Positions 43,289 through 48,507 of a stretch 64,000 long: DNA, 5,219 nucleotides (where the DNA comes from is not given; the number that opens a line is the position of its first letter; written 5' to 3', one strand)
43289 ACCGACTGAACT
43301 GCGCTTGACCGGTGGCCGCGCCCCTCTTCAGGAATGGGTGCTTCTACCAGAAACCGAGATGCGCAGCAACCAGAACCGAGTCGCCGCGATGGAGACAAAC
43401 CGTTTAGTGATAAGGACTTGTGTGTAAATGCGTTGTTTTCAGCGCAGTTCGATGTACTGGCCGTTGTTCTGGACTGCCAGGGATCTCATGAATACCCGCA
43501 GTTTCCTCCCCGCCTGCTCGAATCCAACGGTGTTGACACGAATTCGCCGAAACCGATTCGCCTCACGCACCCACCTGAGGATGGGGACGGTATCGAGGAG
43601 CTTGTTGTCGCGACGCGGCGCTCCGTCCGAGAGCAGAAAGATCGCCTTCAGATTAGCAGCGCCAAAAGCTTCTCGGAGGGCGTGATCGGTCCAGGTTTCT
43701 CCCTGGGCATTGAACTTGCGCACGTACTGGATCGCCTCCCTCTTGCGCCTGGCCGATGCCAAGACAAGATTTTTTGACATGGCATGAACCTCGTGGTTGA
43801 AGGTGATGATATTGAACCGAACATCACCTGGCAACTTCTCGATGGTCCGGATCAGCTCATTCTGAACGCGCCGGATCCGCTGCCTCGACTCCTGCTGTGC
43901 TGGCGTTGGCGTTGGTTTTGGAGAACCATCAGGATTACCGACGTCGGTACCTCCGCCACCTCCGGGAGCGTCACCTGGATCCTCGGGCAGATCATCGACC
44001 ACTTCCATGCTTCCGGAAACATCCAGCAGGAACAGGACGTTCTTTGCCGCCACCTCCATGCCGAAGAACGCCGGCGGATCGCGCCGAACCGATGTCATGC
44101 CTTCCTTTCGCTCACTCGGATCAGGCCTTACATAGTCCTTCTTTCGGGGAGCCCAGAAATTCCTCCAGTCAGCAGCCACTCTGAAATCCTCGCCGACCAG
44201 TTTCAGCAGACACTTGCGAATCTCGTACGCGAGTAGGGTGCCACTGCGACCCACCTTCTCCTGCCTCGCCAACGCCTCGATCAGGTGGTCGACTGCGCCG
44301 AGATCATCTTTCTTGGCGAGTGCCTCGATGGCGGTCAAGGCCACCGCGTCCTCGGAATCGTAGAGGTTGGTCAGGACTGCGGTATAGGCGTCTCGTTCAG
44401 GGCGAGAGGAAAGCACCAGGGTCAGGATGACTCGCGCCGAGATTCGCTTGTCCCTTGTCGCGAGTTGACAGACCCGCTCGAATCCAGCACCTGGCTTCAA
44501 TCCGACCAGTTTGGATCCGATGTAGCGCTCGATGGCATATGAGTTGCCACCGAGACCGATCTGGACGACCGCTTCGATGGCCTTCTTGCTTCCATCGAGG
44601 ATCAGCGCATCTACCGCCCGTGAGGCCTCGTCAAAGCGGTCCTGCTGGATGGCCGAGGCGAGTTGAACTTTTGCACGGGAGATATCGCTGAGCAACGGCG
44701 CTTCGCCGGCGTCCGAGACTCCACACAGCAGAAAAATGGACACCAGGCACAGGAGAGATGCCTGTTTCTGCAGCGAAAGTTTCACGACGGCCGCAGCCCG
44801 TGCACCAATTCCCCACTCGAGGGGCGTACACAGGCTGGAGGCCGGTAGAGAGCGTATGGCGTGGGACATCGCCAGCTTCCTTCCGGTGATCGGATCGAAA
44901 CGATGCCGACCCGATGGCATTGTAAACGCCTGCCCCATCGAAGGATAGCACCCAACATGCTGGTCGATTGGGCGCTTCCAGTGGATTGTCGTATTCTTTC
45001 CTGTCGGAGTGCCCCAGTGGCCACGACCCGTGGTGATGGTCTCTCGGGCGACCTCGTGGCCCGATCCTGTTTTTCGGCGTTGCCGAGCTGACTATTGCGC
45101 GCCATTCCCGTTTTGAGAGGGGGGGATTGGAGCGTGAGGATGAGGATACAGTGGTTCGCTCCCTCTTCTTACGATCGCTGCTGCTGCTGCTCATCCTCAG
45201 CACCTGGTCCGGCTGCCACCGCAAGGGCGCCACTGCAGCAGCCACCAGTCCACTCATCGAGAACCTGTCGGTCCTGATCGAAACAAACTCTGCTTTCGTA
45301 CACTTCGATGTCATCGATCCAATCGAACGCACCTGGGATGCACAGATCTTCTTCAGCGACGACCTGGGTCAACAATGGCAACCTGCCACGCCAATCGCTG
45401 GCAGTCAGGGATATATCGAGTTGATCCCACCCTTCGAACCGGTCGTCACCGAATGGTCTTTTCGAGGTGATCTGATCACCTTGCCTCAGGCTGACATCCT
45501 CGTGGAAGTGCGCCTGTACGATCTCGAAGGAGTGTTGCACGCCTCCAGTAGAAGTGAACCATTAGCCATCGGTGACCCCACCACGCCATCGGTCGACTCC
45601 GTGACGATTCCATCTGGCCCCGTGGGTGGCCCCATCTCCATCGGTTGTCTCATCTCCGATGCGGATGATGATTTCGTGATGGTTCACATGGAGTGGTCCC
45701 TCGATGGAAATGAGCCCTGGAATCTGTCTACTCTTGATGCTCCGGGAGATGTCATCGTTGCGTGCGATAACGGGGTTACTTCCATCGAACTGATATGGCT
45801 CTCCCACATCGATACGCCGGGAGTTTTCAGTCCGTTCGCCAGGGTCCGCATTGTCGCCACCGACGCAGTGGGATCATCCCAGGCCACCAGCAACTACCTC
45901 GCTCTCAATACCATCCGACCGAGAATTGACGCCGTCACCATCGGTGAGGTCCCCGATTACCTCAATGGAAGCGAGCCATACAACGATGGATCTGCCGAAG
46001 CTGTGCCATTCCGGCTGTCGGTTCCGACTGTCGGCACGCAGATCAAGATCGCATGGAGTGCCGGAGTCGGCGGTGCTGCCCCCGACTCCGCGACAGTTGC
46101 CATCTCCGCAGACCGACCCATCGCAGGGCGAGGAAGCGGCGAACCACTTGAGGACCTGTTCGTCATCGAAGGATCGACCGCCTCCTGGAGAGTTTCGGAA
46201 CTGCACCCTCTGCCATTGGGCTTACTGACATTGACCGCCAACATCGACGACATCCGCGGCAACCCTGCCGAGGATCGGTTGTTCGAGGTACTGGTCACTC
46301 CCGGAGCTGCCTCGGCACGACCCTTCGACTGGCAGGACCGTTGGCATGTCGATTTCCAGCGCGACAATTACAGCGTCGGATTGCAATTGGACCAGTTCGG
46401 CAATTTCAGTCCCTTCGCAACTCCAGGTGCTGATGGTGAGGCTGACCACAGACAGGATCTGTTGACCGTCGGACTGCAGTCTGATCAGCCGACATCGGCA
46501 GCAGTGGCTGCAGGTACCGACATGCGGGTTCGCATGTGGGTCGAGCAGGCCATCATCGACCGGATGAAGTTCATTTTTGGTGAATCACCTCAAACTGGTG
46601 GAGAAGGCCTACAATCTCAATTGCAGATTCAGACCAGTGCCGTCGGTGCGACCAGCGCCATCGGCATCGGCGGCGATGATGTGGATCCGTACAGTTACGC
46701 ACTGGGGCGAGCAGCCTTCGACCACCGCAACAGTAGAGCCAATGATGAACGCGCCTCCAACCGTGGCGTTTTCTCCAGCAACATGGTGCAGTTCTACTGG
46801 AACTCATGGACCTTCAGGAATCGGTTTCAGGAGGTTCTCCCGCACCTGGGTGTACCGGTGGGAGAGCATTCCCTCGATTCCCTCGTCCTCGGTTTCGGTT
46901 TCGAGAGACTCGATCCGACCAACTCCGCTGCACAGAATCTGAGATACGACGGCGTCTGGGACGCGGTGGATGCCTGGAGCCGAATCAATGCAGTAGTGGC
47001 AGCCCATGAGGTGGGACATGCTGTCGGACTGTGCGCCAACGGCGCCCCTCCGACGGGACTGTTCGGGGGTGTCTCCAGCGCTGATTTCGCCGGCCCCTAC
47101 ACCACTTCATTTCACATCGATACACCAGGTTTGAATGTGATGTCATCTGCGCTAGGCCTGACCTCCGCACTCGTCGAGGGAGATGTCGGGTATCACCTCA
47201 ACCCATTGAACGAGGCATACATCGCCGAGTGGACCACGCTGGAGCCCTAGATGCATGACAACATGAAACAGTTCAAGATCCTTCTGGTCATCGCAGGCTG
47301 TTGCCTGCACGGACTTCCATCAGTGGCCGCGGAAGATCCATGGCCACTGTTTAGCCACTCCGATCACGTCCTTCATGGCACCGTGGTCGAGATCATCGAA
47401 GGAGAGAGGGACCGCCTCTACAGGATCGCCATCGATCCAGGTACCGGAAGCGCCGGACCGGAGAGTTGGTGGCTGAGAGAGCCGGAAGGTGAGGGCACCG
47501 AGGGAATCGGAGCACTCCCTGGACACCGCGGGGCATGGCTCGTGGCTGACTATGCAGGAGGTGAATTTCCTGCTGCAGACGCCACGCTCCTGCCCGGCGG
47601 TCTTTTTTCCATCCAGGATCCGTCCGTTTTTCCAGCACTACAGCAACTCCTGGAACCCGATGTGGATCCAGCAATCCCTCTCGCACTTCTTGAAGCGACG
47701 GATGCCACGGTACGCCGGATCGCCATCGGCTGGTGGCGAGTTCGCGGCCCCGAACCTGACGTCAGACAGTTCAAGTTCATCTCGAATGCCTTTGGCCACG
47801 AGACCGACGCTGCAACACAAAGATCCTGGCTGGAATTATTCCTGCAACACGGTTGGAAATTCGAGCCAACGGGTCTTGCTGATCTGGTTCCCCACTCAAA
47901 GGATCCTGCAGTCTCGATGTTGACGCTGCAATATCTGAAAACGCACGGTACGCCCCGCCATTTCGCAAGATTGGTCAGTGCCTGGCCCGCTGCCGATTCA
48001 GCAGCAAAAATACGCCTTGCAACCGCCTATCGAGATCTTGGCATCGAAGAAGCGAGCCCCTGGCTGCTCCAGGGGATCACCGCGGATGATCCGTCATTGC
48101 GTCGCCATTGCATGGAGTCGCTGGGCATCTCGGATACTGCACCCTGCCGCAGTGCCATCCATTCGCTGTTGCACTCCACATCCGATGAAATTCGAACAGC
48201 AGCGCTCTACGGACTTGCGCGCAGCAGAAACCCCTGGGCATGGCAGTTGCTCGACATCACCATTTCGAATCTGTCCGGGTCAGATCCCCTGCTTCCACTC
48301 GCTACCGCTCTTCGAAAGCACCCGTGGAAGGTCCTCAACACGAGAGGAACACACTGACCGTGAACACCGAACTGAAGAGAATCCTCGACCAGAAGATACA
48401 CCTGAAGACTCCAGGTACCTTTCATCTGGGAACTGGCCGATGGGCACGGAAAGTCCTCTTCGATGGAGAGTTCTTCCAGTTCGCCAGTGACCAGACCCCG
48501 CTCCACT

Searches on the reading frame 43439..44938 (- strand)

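Call 57: search_protein_families(library=pfam, proteins=[window:43439-44938:-], max_evalue=0.00001)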
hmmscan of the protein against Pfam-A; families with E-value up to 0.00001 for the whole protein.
window:43439-44938:- (499 aa): 3 families
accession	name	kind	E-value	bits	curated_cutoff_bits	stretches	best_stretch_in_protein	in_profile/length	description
PF13768.12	VWA_3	-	2.7e-10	40.9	27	1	358-495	20-153/155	von Willebrand factor type A domain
PF13519.12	VWA_2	-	5e-07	30.7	27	0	351-439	17-106/107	von Willebrand factor type A domain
PF00092.34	VWA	-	1.6e-06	28.9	23.8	0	353-477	15-143/174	von Willebrand factor type A domain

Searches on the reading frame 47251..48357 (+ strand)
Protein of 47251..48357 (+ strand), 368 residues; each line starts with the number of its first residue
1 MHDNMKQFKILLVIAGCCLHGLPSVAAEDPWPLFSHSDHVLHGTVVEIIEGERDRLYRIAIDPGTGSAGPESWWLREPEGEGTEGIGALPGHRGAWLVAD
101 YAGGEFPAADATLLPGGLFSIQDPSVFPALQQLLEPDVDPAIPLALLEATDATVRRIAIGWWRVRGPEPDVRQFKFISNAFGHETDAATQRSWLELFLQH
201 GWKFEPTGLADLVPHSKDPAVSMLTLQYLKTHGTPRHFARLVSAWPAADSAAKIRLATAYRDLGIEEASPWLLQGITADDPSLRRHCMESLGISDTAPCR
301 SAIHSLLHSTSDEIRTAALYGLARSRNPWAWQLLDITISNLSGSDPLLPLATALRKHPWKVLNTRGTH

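Call 57: search_protein_families(library=pfam, proteins=[window:47251-48357:+], max_evalue=0.00001)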
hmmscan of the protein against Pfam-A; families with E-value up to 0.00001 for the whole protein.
window:47251-48357:+ (368 aa): 1 family
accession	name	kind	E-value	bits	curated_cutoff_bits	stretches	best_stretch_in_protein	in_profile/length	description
PF13646.12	HEAT_2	-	1.6e-10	41.6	27.7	0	247-323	11-88/88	HEAT repeats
